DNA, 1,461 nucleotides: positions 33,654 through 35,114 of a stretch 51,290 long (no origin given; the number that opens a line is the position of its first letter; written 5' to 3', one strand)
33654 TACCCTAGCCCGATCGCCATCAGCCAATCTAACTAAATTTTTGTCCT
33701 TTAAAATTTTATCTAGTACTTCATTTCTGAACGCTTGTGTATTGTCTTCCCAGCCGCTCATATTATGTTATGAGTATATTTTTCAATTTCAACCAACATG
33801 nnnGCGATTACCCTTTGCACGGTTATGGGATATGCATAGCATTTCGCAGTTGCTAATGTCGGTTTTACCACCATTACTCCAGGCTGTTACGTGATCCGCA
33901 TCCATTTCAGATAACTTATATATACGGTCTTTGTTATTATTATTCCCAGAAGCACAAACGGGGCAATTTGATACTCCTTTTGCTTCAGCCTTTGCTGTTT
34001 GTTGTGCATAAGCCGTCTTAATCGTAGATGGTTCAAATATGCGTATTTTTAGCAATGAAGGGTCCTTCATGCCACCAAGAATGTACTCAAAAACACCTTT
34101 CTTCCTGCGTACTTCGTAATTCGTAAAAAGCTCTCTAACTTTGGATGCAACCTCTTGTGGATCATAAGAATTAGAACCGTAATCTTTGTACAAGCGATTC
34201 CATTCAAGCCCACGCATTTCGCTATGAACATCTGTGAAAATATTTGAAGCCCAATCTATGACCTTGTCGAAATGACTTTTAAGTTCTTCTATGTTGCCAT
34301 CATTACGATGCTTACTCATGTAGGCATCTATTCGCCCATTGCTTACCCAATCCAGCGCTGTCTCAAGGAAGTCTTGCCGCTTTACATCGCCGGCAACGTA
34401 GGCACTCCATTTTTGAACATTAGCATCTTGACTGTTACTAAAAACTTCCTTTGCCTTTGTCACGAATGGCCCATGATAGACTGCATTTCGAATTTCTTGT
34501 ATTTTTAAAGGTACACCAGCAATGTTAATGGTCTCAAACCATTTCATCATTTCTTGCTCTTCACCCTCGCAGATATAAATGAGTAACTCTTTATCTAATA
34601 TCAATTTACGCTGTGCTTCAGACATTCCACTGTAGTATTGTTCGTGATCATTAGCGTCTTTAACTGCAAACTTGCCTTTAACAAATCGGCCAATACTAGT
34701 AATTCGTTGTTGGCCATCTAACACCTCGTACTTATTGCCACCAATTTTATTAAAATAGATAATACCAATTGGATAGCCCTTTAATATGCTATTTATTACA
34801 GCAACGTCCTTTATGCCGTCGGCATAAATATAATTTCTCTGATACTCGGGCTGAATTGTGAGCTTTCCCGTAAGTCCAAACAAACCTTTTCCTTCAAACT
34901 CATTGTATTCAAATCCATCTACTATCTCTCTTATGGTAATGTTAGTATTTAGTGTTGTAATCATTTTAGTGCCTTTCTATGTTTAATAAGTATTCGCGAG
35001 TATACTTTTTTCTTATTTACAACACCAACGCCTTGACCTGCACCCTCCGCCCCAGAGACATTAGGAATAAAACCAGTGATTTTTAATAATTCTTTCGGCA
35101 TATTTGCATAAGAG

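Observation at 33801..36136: Adenine MTase translationally coupled to a DUF262-HNH nuclease: modification-blocked or modification-dependent?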

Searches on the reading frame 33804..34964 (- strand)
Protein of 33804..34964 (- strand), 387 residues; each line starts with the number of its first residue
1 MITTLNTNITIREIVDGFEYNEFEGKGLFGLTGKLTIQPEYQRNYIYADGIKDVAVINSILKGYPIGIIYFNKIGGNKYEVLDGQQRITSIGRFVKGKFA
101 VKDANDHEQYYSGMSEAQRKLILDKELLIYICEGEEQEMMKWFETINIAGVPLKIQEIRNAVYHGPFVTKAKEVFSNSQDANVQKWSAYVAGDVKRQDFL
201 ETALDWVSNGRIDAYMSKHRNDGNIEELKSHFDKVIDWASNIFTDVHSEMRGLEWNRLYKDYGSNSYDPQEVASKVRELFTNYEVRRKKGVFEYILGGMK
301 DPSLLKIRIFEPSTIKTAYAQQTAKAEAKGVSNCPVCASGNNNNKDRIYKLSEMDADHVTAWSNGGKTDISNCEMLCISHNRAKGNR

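Call 3: search_protein_families(library=pfam, proteins=[window:33804-34964:-], max_evalue=0.01)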
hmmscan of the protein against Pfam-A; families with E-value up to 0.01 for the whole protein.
window:33804-34964:- (387 aa): 2 families
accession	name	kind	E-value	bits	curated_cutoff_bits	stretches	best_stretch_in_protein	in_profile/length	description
PF03235.19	GmrSD_N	-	3.4e-20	73.5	33.2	1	36-163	12-198/199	GmrSD restriction endonuclease, N-terminal domain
PF01844.29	HNH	-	3.2e-07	30.8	21.4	1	334-387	1-47/47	HNH endonuclease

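Call 4: search_protein_families(library=padloc, proteins=[window:33804-34964:-], max_evalue=0.01)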
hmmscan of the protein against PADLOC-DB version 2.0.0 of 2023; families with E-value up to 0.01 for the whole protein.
window:33804-34964:- (387 aa): 12 families
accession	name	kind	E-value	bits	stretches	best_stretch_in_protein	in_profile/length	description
PDLC03418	REase_II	-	2.8e-89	297.8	1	7-386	6-371/372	Type II restriction enzyme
PDLC03877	NsnA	-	2.4e-30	104.1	1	33-213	63-256/385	-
PDLC04027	PD-T4-2_A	-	7.8e-16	56.1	1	32-204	49-233/363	-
PDLC04151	HEC-05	-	6.1e-07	26.5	1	79-123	114-156/600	-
PDLC04150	HEC-05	-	6e-05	20.1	0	39-77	25-62/583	-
PDLC04152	HEC-05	-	6.9e-05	19.6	0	38-74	22-61/566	-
PDLC04154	HEC-06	-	0.00021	18.1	1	38-91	26-85/569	-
PDLC04157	HEC-06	-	0.00044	17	1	39-96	26-90/558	-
PDLC02687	Orf5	-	0.001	15.9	0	64-96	52-84/543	Orf5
PDLC04153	HEC-05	-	0.001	15.4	1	32-120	18-104/621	-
PDLC04155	HEC-06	-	0.0029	14.1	1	39-91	24-83/562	-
PDLC02695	Orf5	-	0.009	12.4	0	75-91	75-91/601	Orf5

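Call 5: search_protein_families(library=ncbifam, proteins=[window:33804-34964:-], max_evalue=0.01)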
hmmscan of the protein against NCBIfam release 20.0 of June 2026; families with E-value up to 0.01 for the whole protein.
window:33804-34964:- (387 aa): 0 families

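Call 6: search_solved_structures(query=window:33804-34964:-, max_evalue=1, show_alignments=2)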
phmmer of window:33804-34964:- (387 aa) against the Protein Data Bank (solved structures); distinct sequences matched with E-value up to 1: 5.
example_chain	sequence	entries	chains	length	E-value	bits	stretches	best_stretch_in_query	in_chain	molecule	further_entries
5i8l_A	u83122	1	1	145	0.0051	19.3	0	249-293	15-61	Lysozyme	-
7lpn_H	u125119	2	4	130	0.48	12.8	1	64-132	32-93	J3 VHH | Lamma VHH antibody J3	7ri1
5juy_A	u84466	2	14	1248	0.85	12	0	115-194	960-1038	Apoptotic protease-activating factor 1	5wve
3jbt_A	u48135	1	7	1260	0.87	12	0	115-194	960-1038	Apoptotic protease-activating factor 1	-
3j2t_A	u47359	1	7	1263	0.88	12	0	115-194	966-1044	Apoptotic protease-activating factor 1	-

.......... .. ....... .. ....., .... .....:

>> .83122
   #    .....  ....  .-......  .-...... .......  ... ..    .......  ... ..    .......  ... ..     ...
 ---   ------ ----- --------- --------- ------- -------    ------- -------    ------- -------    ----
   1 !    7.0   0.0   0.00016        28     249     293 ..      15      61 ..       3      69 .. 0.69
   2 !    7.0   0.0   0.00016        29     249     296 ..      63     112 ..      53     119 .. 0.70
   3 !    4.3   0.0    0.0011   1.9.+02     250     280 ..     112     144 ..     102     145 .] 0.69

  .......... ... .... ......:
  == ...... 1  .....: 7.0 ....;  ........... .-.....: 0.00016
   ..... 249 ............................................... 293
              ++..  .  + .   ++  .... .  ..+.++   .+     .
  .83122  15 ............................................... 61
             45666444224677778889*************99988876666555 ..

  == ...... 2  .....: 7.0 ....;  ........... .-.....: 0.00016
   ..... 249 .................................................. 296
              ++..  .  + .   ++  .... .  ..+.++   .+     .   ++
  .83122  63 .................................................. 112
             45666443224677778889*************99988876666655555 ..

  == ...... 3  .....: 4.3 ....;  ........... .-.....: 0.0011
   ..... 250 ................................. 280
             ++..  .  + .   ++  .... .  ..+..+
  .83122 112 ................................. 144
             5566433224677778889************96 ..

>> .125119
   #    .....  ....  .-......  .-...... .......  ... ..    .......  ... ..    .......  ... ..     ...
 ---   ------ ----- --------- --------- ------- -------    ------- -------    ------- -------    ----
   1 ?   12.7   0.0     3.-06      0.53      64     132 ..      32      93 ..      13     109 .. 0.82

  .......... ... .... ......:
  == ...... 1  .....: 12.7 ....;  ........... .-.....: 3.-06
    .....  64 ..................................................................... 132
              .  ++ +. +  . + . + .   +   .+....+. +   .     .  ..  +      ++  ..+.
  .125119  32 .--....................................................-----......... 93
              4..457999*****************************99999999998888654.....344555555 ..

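Call 9: find_homologous_proteins(query=window:33804-34964:-, max_evalue=0.00001)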
Query window:33804-34964:- (387 aa): 8000 proteins with E <= 0.00001 among 8000 candidates; the best 120 are listed.
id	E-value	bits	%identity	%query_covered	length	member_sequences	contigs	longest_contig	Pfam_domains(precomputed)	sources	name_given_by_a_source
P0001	4.1e-262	887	100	100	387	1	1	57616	PF01844.30,PF03235.20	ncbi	-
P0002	1.4e-235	800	88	100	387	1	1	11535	PF01844.30,PF03235.20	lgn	-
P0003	3.3e-235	798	89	100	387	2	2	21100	PF01844.30,PF03235.20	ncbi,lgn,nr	ncbi:DUF262 domain-containing protein [Candidatus Saccharibacteria bacterium]|nr:DUF262 domain-conta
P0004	1.5e-234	796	89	100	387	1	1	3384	PF01844.30,PF03235.20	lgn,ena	-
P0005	1.5e-234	796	88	100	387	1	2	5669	PF01844.30,PF03235.20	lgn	-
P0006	1.7e-234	796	89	100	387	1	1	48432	PF01844.30,PF03235.20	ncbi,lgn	-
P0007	2.5e-234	796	88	100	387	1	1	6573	PF01844.30,PF03235.20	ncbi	-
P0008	3.0e-234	795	88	100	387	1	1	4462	PF01844.30,PF03235.20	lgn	-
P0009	1.4e-233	793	89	100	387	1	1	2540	PF01844.30,PF03235.20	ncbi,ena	-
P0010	1.9e-231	786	87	100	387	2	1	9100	PF01844.30,PF03235.20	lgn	-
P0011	1.6e-230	783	87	100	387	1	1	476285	PF01844.30,PF03235.20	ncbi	-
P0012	2.4e-229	779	87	100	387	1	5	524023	PF03235.20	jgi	jgi:hypothetical protein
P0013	4.0e-229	778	86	100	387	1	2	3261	PF01844.30,PF03235.20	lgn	-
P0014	4.0e-228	775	86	100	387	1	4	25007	PF01844.30,PF03235.20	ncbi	-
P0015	6.7e-228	774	86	100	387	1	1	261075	PF01844.30,PF03235.20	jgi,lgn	jgi:hypothetical protein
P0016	3.1e-227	772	84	100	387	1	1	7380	PF01844.30,PF03235.20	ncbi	-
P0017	3.2e-227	772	85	100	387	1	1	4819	PF01844.30,PF03235.20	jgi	jgi:hypothetical protein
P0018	6.3e-227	771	84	100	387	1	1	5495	PF01844.30,PF03235.20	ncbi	-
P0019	7.9e-226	768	84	100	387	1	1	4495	PF01844.30,PF03235.20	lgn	-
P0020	3.0e-223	759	83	100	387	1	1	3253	PF01844.30,PF03235.20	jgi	jgi:hypothetical protein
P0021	6.9e-223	758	83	100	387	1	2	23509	PF01844.30,PF03235.20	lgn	-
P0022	5.3e-222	755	83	100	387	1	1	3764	PF01844.30,PF03235.20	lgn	-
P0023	7.7e-216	735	81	100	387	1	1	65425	PF01844.30,PF03235.20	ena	-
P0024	3.8e-215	732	81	100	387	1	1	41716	PF01844.30,PF03235.20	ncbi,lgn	-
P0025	7.1e-215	732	80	100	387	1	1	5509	PF01844.30,PF03235.20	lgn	-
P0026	1.1e-208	711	79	100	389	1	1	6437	PF01844.30,PF03235.20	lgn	-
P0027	1.4e-205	701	77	100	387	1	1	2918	PF01844.30,PF03235.20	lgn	-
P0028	1.3e-202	691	76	100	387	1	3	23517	PF01844.30,PF03235.20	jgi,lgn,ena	-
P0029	9.4e-201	685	75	100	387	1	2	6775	PF01844.30,PF03235.20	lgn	-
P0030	8.2e-200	682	75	100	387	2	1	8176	PF01844.30,PF03235.20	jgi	-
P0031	9.0e-199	679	74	100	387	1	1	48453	PF01844.30,PF03235.20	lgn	-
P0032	1.0e-197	675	75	100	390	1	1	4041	PF01844.30,PF03235.20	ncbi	-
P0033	7.8e-197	672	74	100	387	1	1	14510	PF01844.30,PF03235.20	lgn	-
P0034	3.9e-196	670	75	100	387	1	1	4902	PF01844.30,PF03235.20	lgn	-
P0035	5.1e-196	669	73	100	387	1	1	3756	PF01844.30,PF03235.20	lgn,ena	-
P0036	5.8e-196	669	74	100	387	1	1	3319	PF01844.30,PF03235.20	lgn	-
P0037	1.3e-195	668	74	100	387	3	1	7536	PF01844.30,PF03235.20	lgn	-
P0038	4.1e-195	666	73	100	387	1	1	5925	PF01844.30,PF03235.20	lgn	-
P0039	1.8e-193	661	73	100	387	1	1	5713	PF01844.30,PF03235.20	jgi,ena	-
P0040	1.2e-190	652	73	100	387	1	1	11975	PF01844.30,PF03235.20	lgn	-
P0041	3.0e-188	644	71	100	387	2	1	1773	PF01844.30,PF03235.20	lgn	-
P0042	1.1e-187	642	71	100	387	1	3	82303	PF01844.30,PF03235.20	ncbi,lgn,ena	-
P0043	2.0e-185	635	71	100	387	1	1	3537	PF01844.30,PF03235.20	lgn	-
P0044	2.2e-185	634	87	81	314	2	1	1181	PF01844.30,PF03235.20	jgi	jgi:hypothetical protein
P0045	1.0e-184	632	70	100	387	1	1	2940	PF01844.30,PF03235.20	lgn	-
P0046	1.2e-184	632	71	100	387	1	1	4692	PF01844.30,PF03235.20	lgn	-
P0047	4.6e-182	624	69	100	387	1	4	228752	PF01844.30,PF03235.20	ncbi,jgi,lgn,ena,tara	tara:strand:- start:1604 stop:2767 length:1164 start_codon:yes stop_codon:yes gene_type:complete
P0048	7.3e-182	623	69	100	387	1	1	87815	PF01844.30,PF03235.20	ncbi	-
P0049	7.7e-182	623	70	100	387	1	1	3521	PF01844.30,PF03235.20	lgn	-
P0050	1.1e-181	622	70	100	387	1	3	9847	PF01844.30,PF03235.20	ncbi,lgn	-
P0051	1.8e-181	622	70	100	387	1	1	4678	PF01844.30,PF03235.20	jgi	jgi:hypothetical protein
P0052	4.4e-181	620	70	100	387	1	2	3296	PF01844.30,PF03235.20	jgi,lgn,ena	-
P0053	1.9e-180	618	68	100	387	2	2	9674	PF01844.30,PF03235.20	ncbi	-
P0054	2.2e-180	618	68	100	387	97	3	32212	PF01844.30,PF03235.20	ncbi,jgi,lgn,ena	jgi:hypothetical protein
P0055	2.8e-180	618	68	100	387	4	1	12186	PF01844.30,PF03235.20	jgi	jgi:hypothetical protein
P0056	3.6e-180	617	68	100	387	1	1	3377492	PF01844.30,PF03235.20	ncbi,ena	-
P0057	8.9e-180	616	68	100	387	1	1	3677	PF01844.30,PF03235.20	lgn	-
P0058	3.2e-179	614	68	100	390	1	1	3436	PF01844.30,PF03235.20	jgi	jgi:hypothetical protein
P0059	3.6e-179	614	70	100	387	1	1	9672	PF01844.30,PF03235.20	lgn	-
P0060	4.4e-179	614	67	100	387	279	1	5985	PF01844.30,PF03235.20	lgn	-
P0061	4.7e-179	614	68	100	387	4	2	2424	PF01844.30,PF03235.20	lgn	-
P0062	5.9e-179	613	68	100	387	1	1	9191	PF01844.30,PF03235.20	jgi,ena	-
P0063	6.1e-179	613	68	100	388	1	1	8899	PF01844.30,PF03235.20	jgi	jgi:5-methylcytosine-specific restriction endonuclease McrA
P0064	7.7e-179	613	68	100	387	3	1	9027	PF01844.30,PF03235.20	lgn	-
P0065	8.4e-179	613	68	100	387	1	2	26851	PF01844.30,PF03235.20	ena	-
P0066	9.9e-179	613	69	100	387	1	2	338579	PF01844.30,PF03235.20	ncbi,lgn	-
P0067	1.1e-178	612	67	100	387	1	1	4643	PF01844.30,PF03235.20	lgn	-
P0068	1.3e-178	612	68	100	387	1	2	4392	PF01844.30,PF03235.20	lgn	-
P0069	1.4e-178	612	68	100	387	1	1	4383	PF01844.30,PF03235.20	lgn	-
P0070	1.5e-178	612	68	100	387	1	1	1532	PF01844.30,PF03235.20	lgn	-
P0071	2.1e-178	611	68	100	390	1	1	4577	PF01844.30,PF03235.20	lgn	-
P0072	2.1e-178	611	68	100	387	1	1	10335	PF01844.30,PF03235.20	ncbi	ncbi:MAG: DUF262 domain-containing protein [Candidatus Paceibacterota bacterium]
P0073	2.5e-178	611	68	100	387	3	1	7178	PF01844.30,PF03235.20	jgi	jgi:hypothetical protein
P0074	2.7e-178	611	68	100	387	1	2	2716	PF01844.30,PF03235.20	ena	-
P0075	2.7e-178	611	67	100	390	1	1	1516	PF01844.30,PF03235.20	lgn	-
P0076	2.8e-178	611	68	100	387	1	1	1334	PF01844.30,PF03235.20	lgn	-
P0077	3.5e-178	611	67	100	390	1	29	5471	PF01844.30,PF03235.20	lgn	-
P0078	4.8e-178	610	68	100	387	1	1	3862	PF01844.30,PF03235.20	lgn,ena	-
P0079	5.0e-178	610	68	100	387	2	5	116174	PF01844.30,PF03235.20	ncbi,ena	ncbi:MAG: DUF262 domain-containing protein [Patescibacteria group bacterium]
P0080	6.0e-178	610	68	100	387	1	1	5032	PF01844.30,PF03235.20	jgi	jgi:hypothetical protein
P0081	6.5e-178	610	69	100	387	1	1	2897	PF01844.30,PF03235.20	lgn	-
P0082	6.8e-178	610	68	100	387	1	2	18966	PF01844.30,PF03235.20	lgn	-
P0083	6.9e-178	610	67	100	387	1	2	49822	PF01844.30,PF03235.20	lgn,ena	-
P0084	7.5e-178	610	68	100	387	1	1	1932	PF01844.30,PF03235.20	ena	-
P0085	9.1e-178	609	68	100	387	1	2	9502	PF01844.30,PF03235.20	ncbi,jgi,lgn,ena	-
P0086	1.1e-177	609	67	100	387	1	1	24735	PF01844.30,PF03235.20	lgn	-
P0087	1.5e-177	609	68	100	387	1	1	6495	PF01844.30,PF03235.20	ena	-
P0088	1.6e-177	609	67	100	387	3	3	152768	PF01844.30,PF03235.20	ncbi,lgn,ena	-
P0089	1.6e-177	609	68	100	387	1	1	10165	PF01844.30,PF03235.20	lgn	-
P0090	1.7e-177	608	68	100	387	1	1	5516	PF01844.30,PF03235.20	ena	-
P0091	1.8e-177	608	68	100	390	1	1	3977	PF01844.30,PF03235.20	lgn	-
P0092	2.7e-177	608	67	100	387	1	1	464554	PF01844.30,PF03235.20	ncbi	-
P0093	2.9e-177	608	66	100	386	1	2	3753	PF01844.30,PF03235.20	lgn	-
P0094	3.0e-177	608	67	100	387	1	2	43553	PF01844.30,PF03235.20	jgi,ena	-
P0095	3.3e-177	608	67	100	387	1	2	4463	PF01844.30,PF03235.20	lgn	-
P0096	3.4e-177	607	66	100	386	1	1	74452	PF01844.30,PF03235.20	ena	-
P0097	3.6e-177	607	67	100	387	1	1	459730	PF01844.30,PF03235.20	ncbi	-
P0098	4.3e-177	607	67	100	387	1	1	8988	PF01844.30,PF03235.20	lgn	-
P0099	5.0e-177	607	66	100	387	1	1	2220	PF01844.30,PF03235.20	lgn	-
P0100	6.2e-177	607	68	100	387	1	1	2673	PF01844.30,PF03235.20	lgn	-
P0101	6.3e-177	607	68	100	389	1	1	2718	PF01844.30,PF03235.20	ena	-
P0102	6.7e-177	607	68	100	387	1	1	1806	PF01844.30,PF03235.20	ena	-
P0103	7.0e-177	606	67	100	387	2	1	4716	PF01844.30,PF03235.20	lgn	-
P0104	8.3e-177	606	67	100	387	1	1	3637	PF01844.30,PF03235.20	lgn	-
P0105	9.8e-177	606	67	100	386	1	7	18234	PF01844.30,PF03235.20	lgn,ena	-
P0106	1.0e-176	606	67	100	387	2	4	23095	PF01844.30,PF03235.20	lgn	-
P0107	1.0e-176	606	68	100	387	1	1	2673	PF01844.30,PF03235.20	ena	-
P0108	1.1e-176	606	67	100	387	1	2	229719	PF01844.30,PF03235.20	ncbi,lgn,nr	ncbi:MAG TPA: DUF262 domain-containing protein [Candidatus Saccharimonadales bacterium]|nr:DUF262 do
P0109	1.2e-176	606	66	100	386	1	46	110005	PF01844.30,PF03235.20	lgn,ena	-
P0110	1.2e-176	606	66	100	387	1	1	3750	PF01844.30,PF03235.20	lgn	-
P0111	1.3e-176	606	70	100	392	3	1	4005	PF01844.30,PF03235.20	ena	-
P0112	2.2e-176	605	68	100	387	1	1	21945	PF01844.30,PF03235.20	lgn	-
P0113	2.3e-176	605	66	97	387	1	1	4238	PF01844.30,PF03235.20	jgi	jgi:hypothetical protein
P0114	2.3e-176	605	67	100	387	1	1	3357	PF01844.30,PF03235.20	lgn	-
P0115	2.6e-176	605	68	100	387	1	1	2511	PF01844.30,PF03235.20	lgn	-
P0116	2.7e-176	605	67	100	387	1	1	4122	PF01844.30,PF03235.20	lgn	-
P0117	2.9e-176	604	66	100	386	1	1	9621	PF01844.30,PF03235.20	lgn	-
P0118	3.5e-176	604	67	98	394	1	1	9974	PF01844.30,PF03235.20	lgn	-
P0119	4.0e-176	604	66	100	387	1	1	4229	PF01844.30,PF03235.20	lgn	-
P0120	4.1e-176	604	68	100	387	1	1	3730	PF01844.30,PF03235.20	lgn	-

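Call 15: find_related_loci(query=window:33804-34964:-, collection=genome_contigs, flank=6000)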
Query window:33804-34964:- (387 aa) in genome_contigs; peptide patterns used: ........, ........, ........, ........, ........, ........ (x = any residue, [..] = any of these).
600 stretches matched a pattern (row limit reached: there are more); 581 encode a relative of the query (tblastn E <= 1e-3); the best 80 are kept; 80 distinct loci.
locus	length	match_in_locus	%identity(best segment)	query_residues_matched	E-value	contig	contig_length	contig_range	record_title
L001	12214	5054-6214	71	1-387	0e+0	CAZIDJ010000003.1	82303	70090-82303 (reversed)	MAG TPA_asm: uncultured Candidatus Saccharibacteria bacterium isolate SRP286056_co1_711 genome assembly, contig: NODE_23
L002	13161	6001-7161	69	1-387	0e+0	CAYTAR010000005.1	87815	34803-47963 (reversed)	MAG TPA_asm: uncultured Candidatus Saccharibacteria bacterium isolate SRP319275_co5_193 genome assembly, contig: NODE_69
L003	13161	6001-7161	68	1-387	0e+0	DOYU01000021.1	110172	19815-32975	MAG TPA_asm: Candidatus Magasanikiibacteriota bacterium isolate UBA12086 contig_4107, whole genome shotgun sequence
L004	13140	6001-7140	69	8-387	0e+0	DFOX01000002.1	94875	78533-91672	MAG TPA_asm: Patescibacteria group bacterium UBA3530 UBA3530_contig_2876, whole genome shotgun sequence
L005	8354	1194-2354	67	1-387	0e+0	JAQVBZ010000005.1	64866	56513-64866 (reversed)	MAG: Candidatus Paceibacterota bacterium isolate STD2_77 NODE_1491_length_64866_cov_5.909035_Sandtown_D2, whole genome s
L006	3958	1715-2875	66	1-387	0e+0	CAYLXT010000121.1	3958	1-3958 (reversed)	MAG TPA_asm: uncultured Ruminococcus sp. isolate SRP315200_co1_270 genome assembly, contig: NODE_59311_length_3958_cov_1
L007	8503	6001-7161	67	1-387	0e+0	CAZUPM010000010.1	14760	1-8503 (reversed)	MAG TPA_asm: uncultured Candidatus Saccharibacteria bacterium isolate SRP226684_co1_177 genome assembly, contig: NODE_31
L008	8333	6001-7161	65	1-387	2e-180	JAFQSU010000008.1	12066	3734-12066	MAG: Oscillospiraceae bacterium isolate RGIG2118 Goat_Colon-4__c65158, whole genome shotgun sequence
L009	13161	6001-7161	66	1-387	3e-180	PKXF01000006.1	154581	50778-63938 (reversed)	MAG: Candidatus Saccharibacteria bacterium isolate palsa_1325 73.20120500_P26.46_contig_1598, whole genome shotgun seque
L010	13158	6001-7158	66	1-387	1e-179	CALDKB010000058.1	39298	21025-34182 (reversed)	MAG TPA_asm: uncultured Bacteroidales bacterium isolate SRR6425802_bin.69_CONCOCT_v1.1_MAG genome assembly, contig: ERZ1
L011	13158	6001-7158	66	1-387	2e-179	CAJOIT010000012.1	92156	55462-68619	uncultured Bacteroidales bacterium isolate Red_deer_4_mag_224 genome assembly, contig: scaffold_284, whole genome shotgu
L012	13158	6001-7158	66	1-387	2e-179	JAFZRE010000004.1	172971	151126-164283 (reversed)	MAG: Bacteroidales bacterium isolate RGIG8023 Water_buffalos_Rumen-1__c46066, whole genome shotgun sequence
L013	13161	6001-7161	69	1-387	0e+0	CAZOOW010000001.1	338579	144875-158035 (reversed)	MAG TPA_asm: uncultured Candidatus Saccharibacteria bacterium isolate SRP300315_co1_58 genome assembly, contig: NODE_5_l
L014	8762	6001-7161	66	1-387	3e-179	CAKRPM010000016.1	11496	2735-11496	MAG: uncultured Eubacteriales bacterium isolate REFINED_METABAT215_TOP10_CONTIGS_1500_ASSEMBLY_K77_MERGED__Hadza_MoBio_h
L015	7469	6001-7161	65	1-387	1e-178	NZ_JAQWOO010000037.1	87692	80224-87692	MAG: Algibacter sp. isolate cluster2_bin.205 k141_1342282, whole genome shotgun sequence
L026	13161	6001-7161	66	1-387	1e-176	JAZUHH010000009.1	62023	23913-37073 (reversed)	MAG: Paludibacteraceae bacterium isolate T1900045277_TH20190047.MAGScoT_cleanbin_000008 SGB_5925_k141_2943989, whole gen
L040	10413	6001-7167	64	1-387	4e-174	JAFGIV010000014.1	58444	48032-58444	MAG: Candidatus Uhrbacteria bacterium isolate Zod_Metabat.236 k87_5445144, whole genome shotgun sequence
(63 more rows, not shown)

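Call 24: search_protein_representatives(protein=window:33804-34964:-)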
Query: 387 residues. Proteins with E-value up to 0.001 (for the whole library): 5049; up to 1e-10: 1465; up to 1e-30: 407. The best 150 are listed.
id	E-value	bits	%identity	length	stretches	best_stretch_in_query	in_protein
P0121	2.6e-155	533.8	61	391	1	1-387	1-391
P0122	2.2e-111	389.2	49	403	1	3-387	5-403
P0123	4.2e-111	388.3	60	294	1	1-289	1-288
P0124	6.1e-111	387.7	51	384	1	3-385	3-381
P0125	1.0e-105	370.6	48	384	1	1-387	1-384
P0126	6.9e-104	364.5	44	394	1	8-384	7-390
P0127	3.8e-101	355.5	46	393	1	9-387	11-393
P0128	8.7e-101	354.3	43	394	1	8-385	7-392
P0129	1.7e-100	353.4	46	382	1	1-385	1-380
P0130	3.8e-99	348.9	48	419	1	2-384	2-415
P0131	1.3e-98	347.1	47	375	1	6-386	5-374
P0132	1.2e-97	344.0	45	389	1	2-385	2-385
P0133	7.9e-97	341.3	57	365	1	1-276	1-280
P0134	1.6e-96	340.3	44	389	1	9-387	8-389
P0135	3.0e-96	339.4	44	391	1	1-387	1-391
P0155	1.2e-72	261.7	43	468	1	7-386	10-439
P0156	2.4e-72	260.7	41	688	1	9-387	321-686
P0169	3.0e-67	244.0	38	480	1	6-379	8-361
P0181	2.8e-65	237.4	42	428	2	195-387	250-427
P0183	5.2e-65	236.6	42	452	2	8-209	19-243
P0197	1.5e-62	228.5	38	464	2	9-380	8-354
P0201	4.3e-62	227.0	38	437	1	6-379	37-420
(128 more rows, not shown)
